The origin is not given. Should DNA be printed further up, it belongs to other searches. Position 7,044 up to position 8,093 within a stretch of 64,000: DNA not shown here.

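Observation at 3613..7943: Complete DPA-like (polyprenyl-phosphate D-arabinofuranose) biosynthesis operon in a non-actinobacterial, low-GC genome, with a HAD-UbiA fusion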

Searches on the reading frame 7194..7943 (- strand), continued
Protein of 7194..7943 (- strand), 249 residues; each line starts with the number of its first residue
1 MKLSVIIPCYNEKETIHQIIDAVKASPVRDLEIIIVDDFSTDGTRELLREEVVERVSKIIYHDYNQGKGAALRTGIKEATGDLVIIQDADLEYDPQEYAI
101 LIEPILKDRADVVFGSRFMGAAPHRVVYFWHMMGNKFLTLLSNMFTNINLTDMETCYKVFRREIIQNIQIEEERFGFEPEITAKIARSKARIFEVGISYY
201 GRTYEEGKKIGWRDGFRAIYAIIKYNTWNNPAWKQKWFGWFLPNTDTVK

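Call 58: search_protein_families(library=pfam, proteins=[L132:6925-7917:+, L099:4331-6052:+, L124:6798-7757:-, L125:5716-6129:+, L105:3946-5109:-, L090:3343-4278:+], max_evalue=0.01)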
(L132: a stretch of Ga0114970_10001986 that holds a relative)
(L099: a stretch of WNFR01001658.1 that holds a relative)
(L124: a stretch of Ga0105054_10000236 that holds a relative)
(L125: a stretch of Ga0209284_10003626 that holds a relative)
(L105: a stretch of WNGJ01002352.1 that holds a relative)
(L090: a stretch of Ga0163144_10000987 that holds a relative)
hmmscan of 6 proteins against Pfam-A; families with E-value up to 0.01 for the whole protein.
L132:6925-7917:+ (330 aa): 1 family
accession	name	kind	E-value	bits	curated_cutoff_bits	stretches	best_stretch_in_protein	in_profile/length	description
PF13231.12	PMT_2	-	0.0033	18.1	26.1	1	81-219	6-140/160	Dolichyl-phosphate-mannose-protein mannosyltransferase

L099:4331-6052:+ (573 aa): 1 family
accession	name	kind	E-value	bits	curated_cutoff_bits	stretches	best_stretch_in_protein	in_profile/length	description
PF13231.12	PMT_2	-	1.2e-09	39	26.1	1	96-257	7-160/160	Dolichyl-phosphate-mannose-protein mannosyltransferase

L124:6798-7757:- (319 aa): 7 families
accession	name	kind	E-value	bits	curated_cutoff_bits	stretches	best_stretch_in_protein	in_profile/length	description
PF01370.27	Epimerase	-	3e-52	177.8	20.9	1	6-241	1-240/240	NAD dependent epimerase/dehydratase family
PF16363.11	GDP_Man_Dehyd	-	2.3e-50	172.4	27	1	7-304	1-332/332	GDP-mannose 4,6 dehydratase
PF07993.18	NAD_binding_4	-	2.9e-10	40.2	20.1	2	66-192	87-220/258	Male sterility protein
PF04321.23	RmlD_sub_bind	-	4.8e-09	36.1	27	1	5-267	2-239/287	RmlD substrate binding domain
PF02719.21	Polysacc_synt_2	-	3.3e-07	30.2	20.2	0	145-264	137-252/293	Polysaccharide biosynthesis protein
PF01073.25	3Beta_HSD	-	6.2e-07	29.2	22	1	7-225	1-226/280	3-beta hydroxysteroid dehydrogenase/isomerase family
PF00106.31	adh_short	-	0.0074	16.2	26.6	0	4-49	1-46/195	short chain dehydrogenase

L125:5716-6129:+ (137 aa): 1 family
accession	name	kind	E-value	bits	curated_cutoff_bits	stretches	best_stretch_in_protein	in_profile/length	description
PF04138.20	GtrA_DPMS_TM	-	3e-20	73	26.1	1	14-130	1-117/117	GtrA/DPMS, transmembrane domain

L105:3946-5109:- (387 aa): 5 families
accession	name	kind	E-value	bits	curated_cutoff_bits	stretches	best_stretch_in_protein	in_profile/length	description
PF01041.23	DegT_DnrJ_EryC1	-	6.6e-129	430.7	19.8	1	28-373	3-358/360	DegT/DnrJ/EryC1/StrS aminotransferase family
PF01212.27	Beta_elim_lyase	-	5.9e-07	29.5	27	1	44-223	27-222/288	Beta-eliminating lyase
PF01053.26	Cys_Met_Meta_PP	-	1.2e-05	24.5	27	1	47-172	50-175/381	Cys/Met metabolism PLP-dependent enzyme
PF00155.27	Aminotran_1_2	-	1.5e-05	24.8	19.7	1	38-228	30-248/361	Aminotransferase class I and II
PF00266.25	Aminotran_5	-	5.7e-05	22.7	21.5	1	67-176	64-181/371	Aminotransferase class-V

L090:3343-4278:+ (311 aa): 3 families
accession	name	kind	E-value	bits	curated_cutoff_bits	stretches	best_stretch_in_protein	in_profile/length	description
PF00535.33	Glycos_transf_2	-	1.3e-32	113.5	23.3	1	3-164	1-167/168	Glycosyl transferase family 2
PF10111.15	Glyco_tranf_2_2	-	1.5e-09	38.2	27.3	1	3-96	1-96/276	Glycosyltransferase like family 2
PF13641.12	Glyco_tranf_2_3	-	4.3e-05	24.1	27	1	2-139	3-146/230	Glycosyltransferase like family 2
